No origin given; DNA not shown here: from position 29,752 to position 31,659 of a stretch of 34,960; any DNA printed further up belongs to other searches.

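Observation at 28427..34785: Compact redox module: Rrf2 regulator, DsrM/HmcE-like cytochrome b, DsrK/HmcF-like Fe-S protein, HEAT protein, receiver and Cys-PAS kinase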

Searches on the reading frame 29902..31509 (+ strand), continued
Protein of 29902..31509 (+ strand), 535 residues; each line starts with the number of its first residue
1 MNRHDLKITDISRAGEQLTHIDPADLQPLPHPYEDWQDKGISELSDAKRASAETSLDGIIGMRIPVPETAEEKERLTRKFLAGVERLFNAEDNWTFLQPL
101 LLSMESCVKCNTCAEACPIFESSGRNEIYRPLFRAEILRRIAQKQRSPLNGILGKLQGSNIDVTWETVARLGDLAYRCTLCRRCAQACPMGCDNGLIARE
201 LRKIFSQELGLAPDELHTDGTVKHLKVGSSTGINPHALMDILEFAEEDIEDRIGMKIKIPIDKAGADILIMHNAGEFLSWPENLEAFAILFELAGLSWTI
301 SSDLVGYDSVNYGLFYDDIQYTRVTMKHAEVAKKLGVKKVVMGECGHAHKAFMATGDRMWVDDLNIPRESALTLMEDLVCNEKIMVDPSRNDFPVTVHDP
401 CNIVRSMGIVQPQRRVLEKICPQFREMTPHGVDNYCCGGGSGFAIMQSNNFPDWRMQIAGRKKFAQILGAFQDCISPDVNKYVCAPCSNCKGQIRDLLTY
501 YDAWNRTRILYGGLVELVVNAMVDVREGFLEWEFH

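Call 22: search_protein_families(library=ncbifam, proteins=[L037:17-670:+, L037:619-1002:+, L037:1012-1494:+, L037:1385-2494:+, L037:2498-4117:+, L037:4454-5278:+, L037:5288-6532:+, L037:9196-10500:+, L037:10569-11408:+, L037:11443-12273:+], max_evalue=0.00001)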
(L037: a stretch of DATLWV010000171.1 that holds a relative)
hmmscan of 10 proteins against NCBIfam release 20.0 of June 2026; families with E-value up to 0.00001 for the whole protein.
L037:17-670:+ (217 aa): 15 families
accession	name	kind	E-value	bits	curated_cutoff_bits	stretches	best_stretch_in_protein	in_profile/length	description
NF009410.0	PRK12771.1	subfamily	7.6e-51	173.3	516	1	2-217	344-563/566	NAD(P)-binding protein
NF009454.0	PRK12814.1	equivalog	5e-23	81.3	916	1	2-176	397-582/657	putative NADPH-dependent glutamate synthase small subunit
NF009414.0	PRK12778.1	equivalog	2.6e-21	75.6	1103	1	1-101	645-750/752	bifunctional dihydroorotate dehydrogenase B NAD binding subunit/NADPH-dependent glutamate synthase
TIGR03315.1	Se_ygfK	equivalog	8.6e-17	59.9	835.3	1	2-210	737-934/1012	putative selenate reductase subunit YgfK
TIGR01316.1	gltA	equivalog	3.5e-14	52.5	471.75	1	2-98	347-447/449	NADPH-dependent glutamate synthase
NF009413.0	PRK12775.1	equivalog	9.9e-12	43.5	1895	1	1-102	646-756/1006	putative trifunctional 2-polyprenylphenol hydroxylase/glutamate synthase subunit beta/ferritin domain-containing protein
NF009409.0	PRK12770.1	subfamily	2.2e-11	43.4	343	1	2-105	247-355/360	putative glutamate synthase subunit beta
TIGR01318.1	gltD_gamma_fam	subfamily_domain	3.3e-11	42.5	482.95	1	2-96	358-461/467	glutamate synthase, small subunit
NF009408.0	PRK12769.1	equivalog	4.3e-11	41.7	1003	1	2-98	544-649/659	formate-dependent uric acid utilization protein AegA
NF009451.0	PRK12809.1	equivalog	2.3e-09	36.1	1154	1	3-95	528-629/639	formate-dependent uric acid utilization protein YgfT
NF045763.1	PhenlGlyoxDHPadF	equivalog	6.2e-07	29.5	150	1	166-211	31-74/78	NADH-dependent phenylglyoxylate dehydrogenase subunit delta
NF010590.0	PRK13984.1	equivalog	9.2e-07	27.4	946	0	132-171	162-201/611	putative oxidoreductase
NF040684.1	PorD_Arch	equivalog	2.6e-06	27.4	120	1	162-217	28-82/85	pyruvate synthase subunit PorD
TIGR02179.1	PorD_KorD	subfamily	3.2e-06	27.1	60.05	1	162-217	21-75/78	2-oxoacid:acceptor oxidoreductase, delta subunit, pyruvate/2-ketoisovalerate family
NF007204.0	PRK09625.1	equivalog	9.2e-06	25.7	125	0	160-211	53-103/133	pyruvate flavodoxin oxidoreductase subunit delta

L037:619-1002:+ (127 aa): 2 families
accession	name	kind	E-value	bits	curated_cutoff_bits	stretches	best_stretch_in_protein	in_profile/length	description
TIGR03342.1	dsrC_tusE_dsvC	subfamily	9.1e-34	116.1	53.5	1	28-127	3-108/108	TusE/DsrC/DsvC family sulfur relay protein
NF008562.0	PRK11508.1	equivalog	6.3e-21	74.6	191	1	29-127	5-109/109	sulfurtransferase TusE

L037:1012-1494:+ (160 aa): 0 families

L037:1385-2494:+ (369 aa): 3 families
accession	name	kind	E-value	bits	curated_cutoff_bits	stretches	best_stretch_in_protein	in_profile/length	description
NF038037.1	cytob_DsrM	equivalog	2.3e-145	483.7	300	1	49-368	1-320/320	sulfate reduction electron transfer complex DsrMKJOP subunit DsrM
TIGR00351.1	narI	equivalog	1.5e-09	38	105.55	1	161-316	45-207/225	respiratory nitrate reductase subunit gamma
NF045723.1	memb_anch_TmcC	equivalog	1.5e-06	27.9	240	0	167-260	75-162/218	TmcC family electron transfer complex membrane anchor subunit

L037:2498-4117:+ (539 aa): 5 families
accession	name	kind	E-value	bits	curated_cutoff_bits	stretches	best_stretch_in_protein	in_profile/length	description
NF045796.1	DsrK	equivalog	3.8e-217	721.3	400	1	48-534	12-452/453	sulfate reduction electron transfer complex DsrMKJOP subunit DsrK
NF045724.1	ferredox_TmcB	equivalog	3.8e-48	164.1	735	1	85-446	35-363/430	electron transfer complex ferredoxin TmcB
NF045711.1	sulf_resp_HmcF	equivalog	2e-41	142.3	750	1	85-446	54-385/457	sulfate respiration complex iron-sulfur protein HmcF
NF045670.1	quin_L_LdhH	equivalog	9.3e-14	50.6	800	1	365-444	573-645/706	L-lactate dehydrogenase (quinone) large subunit LdhH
NF004898.0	PRK06259.1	equivalog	1.5e-12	46.9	385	1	384-448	373-427/488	fumarate reductase (CoM/CoB) subunit TfrB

L037:4454-5278:+ (274 aa): 21 families
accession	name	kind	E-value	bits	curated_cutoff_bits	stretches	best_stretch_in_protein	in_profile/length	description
NF045797.1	DsrO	equivalog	3.9e-90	301.4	200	1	17-273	1-234/235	sulfate reduction electron transfer complex DsrMKJOP subunit DsrO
TIGR03149.1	cyt_nit_nrfC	equivalog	5.3e-49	166.6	377.6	1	19-272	2-215/225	cytochrome c nitrite reductase Fe-S protein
NF041782.1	mnquin_red_QrcC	equivalog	9.2e-47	159.7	400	1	65-273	2-225/239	menaquinone reductase iron-sulfur cluster-binding subunit QrcC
NF041715.1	arsenate_red_ArrB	equivalog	4.7e-41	140.8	450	2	63-191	2-112/233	arsenate respiratory reductase iron-sulfur subunit ArrB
NF011569.0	PRK14993.1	equivalog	8.4e-40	136.7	416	1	53-273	33-222/244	tetrathionate reductase subunit TtrB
TIGR02951.1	DMSO_dmsB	equivalog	1.1e-35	123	214.1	1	63-245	1-157/161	DMSO/selenate family reductase complex B subunit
NF042979.1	EthbenzDh_ebdB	equivalog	1.8e-31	109.3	740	1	134-273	152-275/354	ethylbenzene dehydrogenase subunit beta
TIGR03478.1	DMSO_red_II_bet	subfamily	4.6e-31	107.9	480.7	1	132-273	128-253/321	DMSO reductase family type II enzyme, iron-sulfur subunit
NF008134.0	PRK10882.1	equivalog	3.6e-30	105.2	263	1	19-255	2-222/329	hydrogenase 2 operon protein HybA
NF045715.1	sulf_resp_HmcB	equivalog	1.7e-28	99.6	420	1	21-244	2-201/307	sulfate respiration complex iron-sulfur protein HmcB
NF038355.1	FDH3_beta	equivalog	7.4e-23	81.5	240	1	126-244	45-167/180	formate dehydrogenase FDH3 subunit beta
NF007658.0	PRK10330.1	equivalog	2.3e-19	69.6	260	1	130-243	53-159/181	electron transport protein HydN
TIGR01660.1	narH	equivalog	5.5e-19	67.9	524.05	1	130-239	178-270/492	nitrate reductase subunit beta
NF009408.0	PRK12769.1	equivalog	8e-19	67.2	1003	1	69-238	8-144/659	formate-dependent uric acid utilization protein AegA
TIGR01582.1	FDH-beta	equivalog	1.3e-18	67.1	334.7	1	54-253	11-194/283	formate dehydrogenase subunit beta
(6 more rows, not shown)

L037:5288-6532:+ (414 aa): 3 families
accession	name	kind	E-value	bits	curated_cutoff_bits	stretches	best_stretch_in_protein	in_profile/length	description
NF045798.1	DsrP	equivalog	3.2e-129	431.3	350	1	3-382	1-344/346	sulfate reduction electron transfer complex DsrMKJOP subunit DsrP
NF041784.1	mnquin_red_QrcD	equivalog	8.4e-19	68.1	570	1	12-376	16-396/408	menaquinone reductase integral membrane subunit QrcD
NF011568.0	PRK14992.1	equivalog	4.4e-06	26.3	314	1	46-240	14-206/341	tetrathionate reductase subunit TtrC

L037:9196-10500:+ (434 aa): 3 families
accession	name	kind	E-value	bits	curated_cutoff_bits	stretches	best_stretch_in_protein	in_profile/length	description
NF003166.0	PRK04149.1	subfamily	7.5e-141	469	387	1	15-420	3-390/393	sulfate adenylyltransferase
TIGR00339.1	sopT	equivalog_domain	3.1e-105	352.1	322.95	1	19-410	1-383/383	sulfate adenylyltransferase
NF004040.0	PRK05537.1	equivalog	1.2e-73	248.4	669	1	24-412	12-389/572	bifunctional sulfate adenylyltransferase/adenylylsulfate kinase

L037:10569-11408:+ (279 aa): 1 family
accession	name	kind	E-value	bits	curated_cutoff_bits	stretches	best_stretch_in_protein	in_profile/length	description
NF007909.0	PRK10621.1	equivalog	1.9e-06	27.4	383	1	7-113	12-116/266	hypothetical protein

L037:11443-12273:+ (276 aa): 0 families

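Call 35: search_protein_families(library=ncbifam, proteins=[L028:10591-12195:+, L032:5364-6734:+, L055:11985-13361:+, L056:4937-6445:+, L024:23-1486:+, L058:11373-12815:+, L047:6086-7507:+, L060:3964-5691:-, L063:12360-13679:+, L081:4789-6027:+], max_evalue=1e-20)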
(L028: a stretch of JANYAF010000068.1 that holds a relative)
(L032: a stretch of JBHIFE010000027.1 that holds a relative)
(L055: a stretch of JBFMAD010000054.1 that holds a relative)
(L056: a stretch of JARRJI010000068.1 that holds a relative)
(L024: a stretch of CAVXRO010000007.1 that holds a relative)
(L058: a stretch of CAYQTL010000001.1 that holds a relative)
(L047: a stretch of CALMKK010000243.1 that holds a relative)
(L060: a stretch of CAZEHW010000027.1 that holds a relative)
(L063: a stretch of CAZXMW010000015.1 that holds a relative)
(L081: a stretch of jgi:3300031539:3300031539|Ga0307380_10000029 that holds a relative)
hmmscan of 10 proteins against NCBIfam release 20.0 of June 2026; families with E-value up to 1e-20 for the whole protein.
L028:10591-12195:+ (534 aa): 3 families
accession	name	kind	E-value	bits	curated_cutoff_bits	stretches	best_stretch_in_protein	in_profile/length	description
NF045796.1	DsrK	equivalog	1.2e-224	746.1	400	1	57-530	15-447/453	sulfate reduction electron transfer complex DsrMKJOP subunit DsrK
NF045724.1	ferredox_TmcB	equivalog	3.2e-47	161.1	735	1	86-450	35-366/430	electron transfer complex ferredoxin TmcB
NF045711.1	sulf_resp_HmcF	equivalog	4.4e-43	147.7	750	1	86-447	54-385/457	sulfate respiration complex iron-sulfur protein HmcF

L032:5364-6734:+ (456 aa): 3 families
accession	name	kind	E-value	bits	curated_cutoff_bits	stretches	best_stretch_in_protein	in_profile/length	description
NF045796.1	DsrK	equivalog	7e-100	334.8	400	1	44-454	37-435/453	sulfate reduction electron transfer complex DsrMKJOP subunit DsrK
NF045724.1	ferredox_TmcB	equivalog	6.4e-59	199.6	735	1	21-455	8-429/430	electron transfer complex ferredoxin TmcB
NF045711.1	sulf_resp_HmcF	equivalog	1.2e-56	192.5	750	1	44-454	48-449/457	sulfate respiration complex iron-sulfur protein HmcF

L055:11985-13361:+ (458 aa): 3 families
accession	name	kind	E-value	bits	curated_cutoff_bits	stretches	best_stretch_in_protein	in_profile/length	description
NF045796.1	DsrK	equivalog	2.7e-91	306.5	400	1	29-453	33-441/453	sulfate reduction electron transfer complex DsrMKJOP subunit DsrK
NF045724.1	ferredox_TmcB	equivalog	7.8e-67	225.7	735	1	32-447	25-428/430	electron transfer complex ferredoxin TmcB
NF045711.1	sulf_resp_HmcF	equivalog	2.9e-57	194.5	750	1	45-450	56-452/457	sulfate respiration complex iron-sulfur protein HmcF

L056:4937-6445:+ (502 aa): 3 families
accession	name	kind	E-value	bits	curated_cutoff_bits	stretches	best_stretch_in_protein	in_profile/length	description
NF045796.1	DsrK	equivalog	7.7e-90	301.7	400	1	26-480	4-441/453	sulfate reduction electron transfer complex DsrMKJOP subunit DsrK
NF045724.1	ferredox_TmcB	equivalog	1.9e-63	214.6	735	1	68-473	34-427/430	electron transfer complex ferredoxin TmcB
NF045711.1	sulf_resp_HmcF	equivalog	4.8e-60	203.7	750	1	67-478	52-453/457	sulfate respiration complex iron-sulfur protein HmcF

L024:23-1486:+ (487 aa): 3 families
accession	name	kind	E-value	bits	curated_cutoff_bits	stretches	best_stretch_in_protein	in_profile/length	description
NF045796.1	DsrK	equivalog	3e-79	266.7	400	1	42-484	26-451/453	sulfate reduction electron transfer complex DsrMKJOP subunit DsrK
NF045724.1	ferredox_TmcB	equivalog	1.4e-57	195.2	735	1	63-468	35-428/430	electron transfer complex ferredoxin TmcB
NF045711.1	sulf_resp_HmcF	equivalog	1.1e-55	189.3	750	1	63-473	54-454/457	sulfate respiration complex iron-sulfur protein HmcF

L058:11373-12815:+ (480 aa): 3 families
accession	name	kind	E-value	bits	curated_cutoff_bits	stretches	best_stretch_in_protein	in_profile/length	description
NF045796.1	DsrK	equivalog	4.5e-81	272.8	400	1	52-457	52-442/453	sulfate reduction electron transfer complex DsrMKJOP subunit DsrK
NF045711.1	sulf_resp_HmcF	equivalog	2.6e-60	204.5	750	1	51-457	61-456/457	sulfate respiration complex iron-sulfur protein HmcF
NF045724.1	ferredox_TmcB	equivalog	1.6e-55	188.5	735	1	48-451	39-429/430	electron transfer complex ferredoxin TmcB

L047:6086-7507:+ (473 aa): 3 families
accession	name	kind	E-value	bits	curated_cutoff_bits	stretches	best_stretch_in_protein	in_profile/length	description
NF045796.1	DsrK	equivalog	1.2e-85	287.8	400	1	59-472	41-439/453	sulfate reduction electron transfer complex DsrMKJOP subunit DsrK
NF045724.1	ferredox_TmcB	equivalog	1.6e-62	211.5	735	1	64-468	36-428/430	electron transfer complex ferredoxin TmcB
NF045711.1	sulf_resp_HmcF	equivalog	1.2e-57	195.8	750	1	63-469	54-450/457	sulfate respiration complex iron-sulfur protein HmcF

L060:3964-5691:- (575 aa): 4 families
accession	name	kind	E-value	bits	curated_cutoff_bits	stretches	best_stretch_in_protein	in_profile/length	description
NF045711.1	sulf_resp_HmcF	equivalog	9.9e-106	354.2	750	1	7-434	39-454/457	sulfate respiration complex iron-sulfur protein HmcF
NF045724.1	ferredox_TmcB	equivalog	1.3e-92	310.6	735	1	28-427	41-426/430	electron transfer complex ferredoxin TmcB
NF045796.1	DsrK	equivalog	2e-73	247.5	400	1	11-433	31-439/453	sulfate reduction electron transfer complex DsrMKJOP subunit DsrK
NF045717.1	DVU0259_DivK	exception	1.6e-22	79.9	160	1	454-572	3-116/117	DVU0259 family response regulator domain-containing protein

L063:12360-13679:+ (439 aa): 3 families
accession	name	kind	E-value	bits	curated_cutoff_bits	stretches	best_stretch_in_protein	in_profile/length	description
NF045724.1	ferredox_TmcB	equivalog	6.2e-213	707.1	735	1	8-435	2-429/430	electron transfer complex ferredoxin TmcB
NF045711.1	sulf_resp_HmcF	equivalog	1.1e-122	410.2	750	1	28-438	41-453/457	sulfate respiration complex iron-sulfur protein HmcF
NF045796.1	DsrK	equivalog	9.2e-61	205.8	400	1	24-432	29-437/453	sulfate reduction electron transfer complex DsrMKJOP subunit DsrK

L081:4789-6027:+ (412 aa): 3 families
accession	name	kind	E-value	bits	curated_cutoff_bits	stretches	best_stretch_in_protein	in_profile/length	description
NF045711.1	sulf_resp_HmcF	equivalog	1.9e-75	254.5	750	1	25-406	52-448/457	sulfate respiration complex iron-sulfur protein HmcF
NF045724.1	ferredox_TmcB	equivalog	4.8e-68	229.7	735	1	76-394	90-415/430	electron transfer complex ferredoxin TmcB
NF045796.1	DsrK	equivalog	2.6e-46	158.2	400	1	67-411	106-439/453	sulfate reduction electron transfer complex DsrMKJOP subunit DsrK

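Call 38: search_protein_families(library=pfam, proteins=[L063:15118-16242:+, L022:11057-11722:-, L019:15185-16630:+, L019:13814-14896:+, L071:4106-5422:+, L047:3709-5094:+, L038:4605-5345:+, L069:4843-6594:+, L071:7328-8965:+, L014:1151-3064:+], max_evalue=0.00001)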
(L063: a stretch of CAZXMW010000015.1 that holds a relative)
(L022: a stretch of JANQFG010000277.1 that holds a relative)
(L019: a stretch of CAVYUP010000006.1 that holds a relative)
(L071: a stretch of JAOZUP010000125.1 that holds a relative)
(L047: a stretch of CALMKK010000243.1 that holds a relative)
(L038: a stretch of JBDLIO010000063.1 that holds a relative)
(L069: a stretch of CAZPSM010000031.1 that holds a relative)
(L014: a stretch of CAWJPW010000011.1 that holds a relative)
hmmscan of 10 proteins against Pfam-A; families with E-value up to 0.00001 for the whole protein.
L063:15118-16242:+ (374 aa): 7 families
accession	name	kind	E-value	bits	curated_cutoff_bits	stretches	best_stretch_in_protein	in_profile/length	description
PF13247.11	Fer4_11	-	1.5e-17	64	26.2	1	129-224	5-100/100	4Fe-4S dicluster domain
PF12838.12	Fer4_7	-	8.3e-11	42.6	27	0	166-218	2-52/52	4Fe-4S dicluster domain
PF12837.12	Fer4_6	-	1.5e-09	37.8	25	1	159-181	2-24/24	4Fe-4S binding domain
PF13237.11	Fer4_10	-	5.2e-08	33.1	25.5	0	159-215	2-53/53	4Fe-4S dicluster domain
PF13187.11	Fer4_9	-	1.4e-07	31.9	27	0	166-219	2-52/52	4Fe-4S dicluster domain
PF12797.12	Fer4_2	-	2.1e-06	27.8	24.5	0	158-178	2-22/22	4Fe-4S binding domain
PF00037.32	Fer4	-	2.1e-06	27.7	21.1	0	161-181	3-23/24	4Fe-4S binding domain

L022:11057-11722:- (221 aa): 0 families

L019:15185-16630:+ (481 aa): 3 families
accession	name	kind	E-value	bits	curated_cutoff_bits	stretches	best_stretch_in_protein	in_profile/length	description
PF07685.20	GATase_3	-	8.7e-38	130.3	27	1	258-454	1-193/196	CobB/CobQ-like glutamine amidotransferase domain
PF01656.29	CbiA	-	6.3e-16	58.9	25.4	1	10-195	2-123/125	CobQ/CobB/MinD/ParA nucleotide binding domain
PF13500.12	AAA_26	-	5.1e-13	49.8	27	1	86-186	100-193/198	AAA domain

L019:13814-14896:+ (360 aa): 2 families
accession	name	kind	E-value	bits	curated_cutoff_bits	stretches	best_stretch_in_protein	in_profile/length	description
PF01077.27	NIR_SIR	-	1.5e-36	125.7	27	1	120-338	2-155/158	Nitrite and sulphite reductase 4Fe-4S domain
PF03460.22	NIR_SIR_ferr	-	1e-12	48.1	24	1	47-111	3-68/69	Nitrite/Sulfite reductase ferredoxin-like half domain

L071:4106-5422:+ (438 aa): 0 families

L047:3709-5094:+ (461 aa): 10 families
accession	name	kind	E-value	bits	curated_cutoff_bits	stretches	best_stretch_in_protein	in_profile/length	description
PF00158.32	Sigma54_activat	-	2e-64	216.8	20.2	1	146-311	1-166/168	Sigma-54 interaction domain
PF25601.1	AAA_lid_14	-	3.9e-28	97.5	27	1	320-398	3-81/87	AAA+ ATPase lid domain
PF14532.12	Sigma54_activ_2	-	3.3e-20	73.2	25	1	148-317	2-138/138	Sigma-54 interaction domain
PF13426.13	PAS_9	-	1.2e-14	54.9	27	1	27-128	2-102/103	PAS domain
PF00989.32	PAS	-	5.3e-13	49.4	22.6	1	17-126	2-112/113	PAS fold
PF08448.16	PAS_4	-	7.5e-12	45.9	23.1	1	22-128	1-106/110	PAS fold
PF02954.25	HTH_8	-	3.9e-11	42.9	22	1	417-452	6-41/42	Bacterial regulatory protein, Fis family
PF07728.20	AAA_5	-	3.7e-10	40.4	22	1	170-288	2-123/139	AAA domain (dynein-related subfamily)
PF13188.13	PAS_8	-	9.4e-07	29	21.8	1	17-68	2-53/65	PAS domain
PF00004.35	AAA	-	9.8e-06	26.5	21.2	0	170-290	1-111/131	ATPase family associated with various cellular activities (AAA)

L038:4605-5345:+ (246 aa): 1 family
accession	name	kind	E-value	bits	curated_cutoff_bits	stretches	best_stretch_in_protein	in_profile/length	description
PF09335.16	VTT_dom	-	1.8e-28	99.9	33.9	1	76-191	1-119/123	VTT domain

L069:4843-6594:+ (583 aa): 12 families
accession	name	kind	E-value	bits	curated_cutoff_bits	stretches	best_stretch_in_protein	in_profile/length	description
PF07992.20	Pyr_redox_2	-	8.3e-30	104.6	26.1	1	140-429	2-291/291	Pyridine nucleotide-disulphide oxidoreductase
PF14691.11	Fer4_20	-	1.1e-15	57.8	25.8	1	38-125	30-111/113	Dihydroprymidine dehydrogenase domain II, 4Fe-4S cluster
PF00070.33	Pyr_redox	-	1.2e-13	51.8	22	1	270-342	1-78/82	Pyridine nucleotide-disulphide oxidoreductase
PF13450.12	NAD_binding_8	-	4.2e-11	43.4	21.9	1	143-178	1-36/68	NAD(P)-binding Rossmann-like domain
PF13738.12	Pyr_redox_3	-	2.7e-10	40.4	30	0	262-304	159-200/305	Pyridine nucleotide-disulphide oxidoreductase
PF01266.30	DAO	-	4.3e-09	36.8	27.9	1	140-174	1-35/353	FAD dependent oxidoreductase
PF12831.13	FAD_oxidored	-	2.7e-08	34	27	0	141-177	2-38/416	FAD dependent oxidoreductase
PF01262.27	AlaDh_PNT_C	-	3.7e-08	33.5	23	0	261-303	14-63/214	Alanine dehydrogenase/PNT, C-terminal domain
PF03486.20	HI0933_like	-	8.3e-07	29.1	50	0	140-175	2-37/244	HI0933-like protein Rossmann domain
PF01946.23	Thi4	-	9.5e-07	28.7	26.2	1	139-177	18-57/235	Thi4 family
PF01134.28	GIDA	-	1.9e-06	27.7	22.1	0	140-167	1-28/391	Glucose inhibited division protein A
PF01593.30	Amino_oxidase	-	2e-06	27.8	19.8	0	149-175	2-28/443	Flavin containing amine oxidoreductase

L071:7328-8965:+ (545 aa): 3 families
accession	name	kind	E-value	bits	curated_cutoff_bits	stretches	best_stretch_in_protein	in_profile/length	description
PF02085.21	Cytochrom_CIII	-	2.4e-38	131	22.9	3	81-172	3-101/101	Class III cytochrome C family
PF14522.11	Cytochrome_C7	-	9.8e-11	41.8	24.8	0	98-173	1-67/67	Cytochrome c7 and related cytochrome c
PF14537.11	Cytochrom_c3_2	-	1.8e-09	38.3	25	0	247-329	6-79/79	Cytochrome c3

L014:1151-3064:+ (637 aa): 11 families
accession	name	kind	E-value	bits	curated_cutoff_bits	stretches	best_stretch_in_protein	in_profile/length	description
PF01512.22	Complex1_51K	-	1.4e-47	161.8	31.2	1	200-370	2-149/150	Nuo51 FMN-binding domain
PF10589.14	NADH_4Fe-4S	-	1.3e-33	115.1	23.5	1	482-565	2-85/85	NADH-ubiquinone oxidoreductase-F iron-sulfur binding region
PF00037.32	Fer4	-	2.3e-14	53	21.1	2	583-605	2-24/24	4Fe-4S binding domain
PF12837.12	Fer4_6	-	4.5e-12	45.7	25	2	613-633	3-23/24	4Fe-4S binding domain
PF12838.12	Fer4_7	-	4.3e-10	40.4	27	1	589-633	2-52/52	4Fe-4S dicluster domain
PF13237.11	Fer4_10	-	9.4e-09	35.5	25.5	1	585-630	5-53/53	4Fe-4S dicluster domain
PF13187.11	Fer4_9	-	2.1e-08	34.5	27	1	589-634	2-52/52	4Fe-4S dicluster domain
PF14697.11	Fer4_21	-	2.4e-08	34.4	35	1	584-632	3-55/59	4Fe-4S dicluster domain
PF01257.25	2Fe-2S_thioredx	-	2.7e-07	31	24.8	1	45-119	65-141/145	Thioredoxin-like [2Fe-2S] ferredoxin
PF10531.15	SLBB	-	1.9e-06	28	27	1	394-442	2-53/55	SLBB domain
PF12797.12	Fer4_2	-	2.5e-06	27.5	24.5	0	614-631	5-22/22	4Fe-4S binding domain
